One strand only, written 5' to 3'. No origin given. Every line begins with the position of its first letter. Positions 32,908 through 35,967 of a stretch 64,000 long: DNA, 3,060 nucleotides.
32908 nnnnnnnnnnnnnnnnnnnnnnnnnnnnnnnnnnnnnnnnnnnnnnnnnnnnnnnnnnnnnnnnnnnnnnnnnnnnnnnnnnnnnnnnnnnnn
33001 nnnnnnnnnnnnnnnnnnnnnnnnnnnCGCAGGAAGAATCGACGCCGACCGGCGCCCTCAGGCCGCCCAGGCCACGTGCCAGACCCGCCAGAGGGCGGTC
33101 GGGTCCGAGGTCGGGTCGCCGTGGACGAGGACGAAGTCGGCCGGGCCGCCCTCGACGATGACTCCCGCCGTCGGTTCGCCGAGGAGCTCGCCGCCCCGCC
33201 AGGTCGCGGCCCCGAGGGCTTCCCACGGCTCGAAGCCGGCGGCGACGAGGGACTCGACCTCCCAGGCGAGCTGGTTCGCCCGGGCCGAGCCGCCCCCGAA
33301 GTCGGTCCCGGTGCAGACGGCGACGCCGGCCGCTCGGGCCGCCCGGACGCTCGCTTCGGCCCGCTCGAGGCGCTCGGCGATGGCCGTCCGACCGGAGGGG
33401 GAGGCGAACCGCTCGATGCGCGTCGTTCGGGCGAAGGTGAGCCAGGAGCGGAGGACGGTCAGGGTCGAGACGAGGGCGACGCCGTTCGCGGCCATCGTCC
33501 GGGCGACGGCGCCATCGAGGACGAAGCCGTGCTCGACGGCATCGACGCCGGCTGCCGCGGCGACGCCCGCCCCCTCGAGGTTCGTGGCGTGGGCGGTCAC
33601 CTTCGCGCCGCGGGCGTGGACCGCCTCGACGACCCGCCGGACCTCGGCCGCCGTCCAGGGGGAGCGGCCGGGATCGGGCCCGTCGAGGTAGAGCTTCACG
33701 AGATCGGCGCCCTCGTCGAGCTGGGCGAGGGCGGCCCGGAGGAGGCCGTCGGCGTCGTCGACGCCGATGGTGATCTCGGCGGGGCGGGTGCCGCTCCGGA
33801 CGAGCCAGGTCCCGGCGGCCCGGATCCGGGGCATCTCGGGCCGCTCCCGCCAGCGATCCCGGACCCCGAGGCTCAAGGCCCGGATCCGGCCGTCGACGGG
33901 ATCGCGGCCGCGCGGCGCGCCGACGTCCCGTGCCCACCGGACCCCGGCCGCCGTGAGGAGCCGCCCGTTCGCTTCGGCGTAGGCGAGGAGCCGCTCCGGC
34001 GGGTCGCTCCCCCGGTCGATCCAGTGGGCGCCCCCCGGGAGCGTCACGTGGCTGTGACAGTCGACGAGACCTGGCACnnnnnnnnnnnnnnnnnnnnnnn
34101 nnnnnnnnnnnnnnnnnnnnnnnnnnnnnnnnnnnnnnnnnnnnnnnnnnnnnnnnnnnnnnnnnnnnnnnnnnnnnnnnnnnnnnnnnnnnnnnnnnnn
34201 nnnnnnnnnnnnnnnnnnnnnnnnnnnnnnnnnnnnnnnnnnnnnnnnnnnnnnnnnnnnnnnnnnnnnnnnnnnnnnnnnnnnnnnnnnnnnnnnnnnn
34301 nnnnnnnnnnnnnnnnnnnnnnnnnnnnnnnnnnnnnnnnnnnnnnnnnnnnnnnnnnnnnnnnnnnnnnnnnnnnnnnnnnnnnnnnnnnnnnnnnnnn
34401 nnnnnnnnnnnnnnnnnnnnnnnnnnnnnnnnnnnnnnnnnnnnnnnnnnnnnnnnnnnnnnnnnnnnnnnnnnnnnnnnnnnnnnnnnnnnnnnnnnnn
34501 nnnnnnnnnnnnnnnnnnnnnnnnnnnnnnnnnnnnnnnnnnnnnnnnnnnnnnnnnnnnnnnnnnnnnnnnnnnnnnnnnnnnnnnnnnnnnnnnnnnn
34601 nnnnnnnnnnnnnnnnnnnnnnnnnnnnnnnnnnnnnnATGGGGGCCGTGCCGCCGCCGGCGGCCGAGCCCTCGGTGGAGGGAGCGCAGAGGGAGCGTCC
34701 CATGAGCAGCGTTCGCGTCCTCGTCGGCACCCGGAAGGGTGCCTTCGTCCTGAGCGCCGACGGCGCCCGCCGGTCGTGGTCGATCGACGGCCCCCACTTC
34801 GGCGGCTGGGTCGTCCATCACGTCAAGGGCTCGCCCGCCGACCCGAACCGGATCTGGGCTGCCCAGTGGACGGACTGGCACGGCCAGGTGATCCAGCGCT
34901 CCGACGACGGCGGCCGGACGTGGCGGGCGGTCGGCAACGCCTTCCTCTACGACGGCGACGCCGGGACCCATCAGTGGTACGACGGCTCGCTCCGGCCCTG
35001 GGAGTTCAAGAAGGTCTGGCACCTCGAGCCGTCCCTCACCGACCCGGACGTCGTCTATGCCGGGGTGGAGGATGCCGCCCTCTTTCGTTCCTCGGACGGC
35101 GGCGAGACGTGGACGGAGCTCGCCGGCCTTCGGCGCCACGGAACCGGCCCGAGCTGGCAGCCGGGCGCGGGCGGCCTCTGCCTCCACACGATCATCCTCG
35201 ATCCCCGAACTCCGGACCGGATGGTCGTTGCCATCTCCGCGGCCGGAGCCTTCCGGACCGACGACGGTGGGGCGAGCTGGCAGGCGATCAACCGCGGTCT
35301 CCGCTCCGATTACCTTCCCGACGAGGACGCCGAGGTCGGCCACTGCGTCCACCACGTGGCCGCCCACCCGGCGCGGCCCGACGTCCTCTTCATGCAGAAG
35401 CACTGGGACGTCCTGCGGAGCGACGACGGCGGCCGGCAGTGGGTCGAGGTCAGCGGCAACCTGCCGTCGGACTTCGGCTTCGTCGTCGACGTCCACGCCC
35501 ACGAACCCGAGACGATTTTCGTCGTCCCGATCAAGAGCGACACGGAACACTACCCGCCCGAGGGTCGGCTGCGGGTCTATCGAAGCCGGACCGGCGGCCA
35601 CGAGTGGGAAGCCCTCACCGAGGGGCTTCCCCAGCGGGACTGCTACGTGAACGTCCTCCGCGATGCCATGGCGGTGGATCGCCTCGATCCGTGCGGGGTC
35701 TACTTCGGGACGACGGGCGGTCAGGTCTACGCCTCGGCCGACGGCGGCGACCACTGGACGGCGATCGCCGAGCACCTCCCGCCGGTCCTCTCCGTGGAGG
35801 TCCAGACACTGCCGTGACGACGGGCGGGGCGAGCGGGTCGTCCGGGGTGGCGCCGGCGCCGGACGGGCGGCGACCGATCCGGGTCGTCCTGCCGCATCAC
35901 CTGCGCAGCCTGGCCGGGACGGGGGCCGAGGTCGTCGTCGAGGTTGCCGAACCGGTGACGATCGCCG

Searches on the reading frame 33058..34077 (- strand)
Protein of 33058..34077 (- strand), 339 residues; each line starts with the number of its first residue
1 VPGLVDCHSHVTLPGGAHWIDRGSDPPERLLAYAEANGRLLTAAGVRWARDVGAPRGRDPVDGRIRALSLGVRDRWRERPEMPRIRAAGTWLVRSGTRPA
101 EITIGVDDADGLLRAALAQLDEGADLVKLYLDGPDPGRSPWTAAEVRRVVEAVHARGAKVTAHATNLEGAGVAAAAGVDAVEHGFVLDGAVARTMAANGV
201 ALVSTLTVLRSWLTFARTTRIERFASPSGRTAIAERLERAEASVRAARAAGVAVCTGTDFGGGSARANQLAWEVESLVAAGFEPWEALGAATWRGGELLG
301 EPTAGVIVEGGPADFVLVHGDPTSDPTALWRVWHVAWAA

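Call 55: search_protein_families(library=pfam, proteins=[window:33058-34077:-], max_evalue=0.001)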
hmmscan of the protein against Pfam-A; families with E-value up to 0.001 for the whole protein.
window:33058-34077:- (339 aa): 2 families
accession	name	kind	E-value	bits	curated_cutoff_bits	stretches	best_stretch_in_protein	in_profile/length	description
PF01979.26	Amidohydro_1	-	1.4e-19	71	25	1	1-330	3-330/345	Amidohydrolase family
PF01261.30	AP_endonuc_2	-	0.00025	21.2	31.1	0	122-167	7-51/249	Xylose isomerase-like TIM barrel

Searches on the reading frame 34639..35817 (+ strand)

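Call 55: search_protein_families(library=pfam, proteins=[window:34639-35817:+], max_evalue=0.001)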
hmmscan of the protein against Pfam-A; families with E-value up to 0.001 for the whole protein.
window:34639-35817:+ (392 aa): 3 families
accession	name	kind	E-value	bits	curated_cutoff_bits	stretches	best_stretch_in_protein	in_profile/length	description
PF15902.12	Sortilin-Vps10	-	1.5e-11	44.2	33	1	205-328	4-114/446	Sortilin, neurotensin receptor 3,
PF02012.26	BNR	-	2.9e-09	35.9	27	0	86-96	1-11/12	BNR/Asp-box repeat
PF13810.12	DUF4185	-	8.3e-05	22.4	39.5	0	75-107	120-151/309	Domain of unknown function (DUF4185)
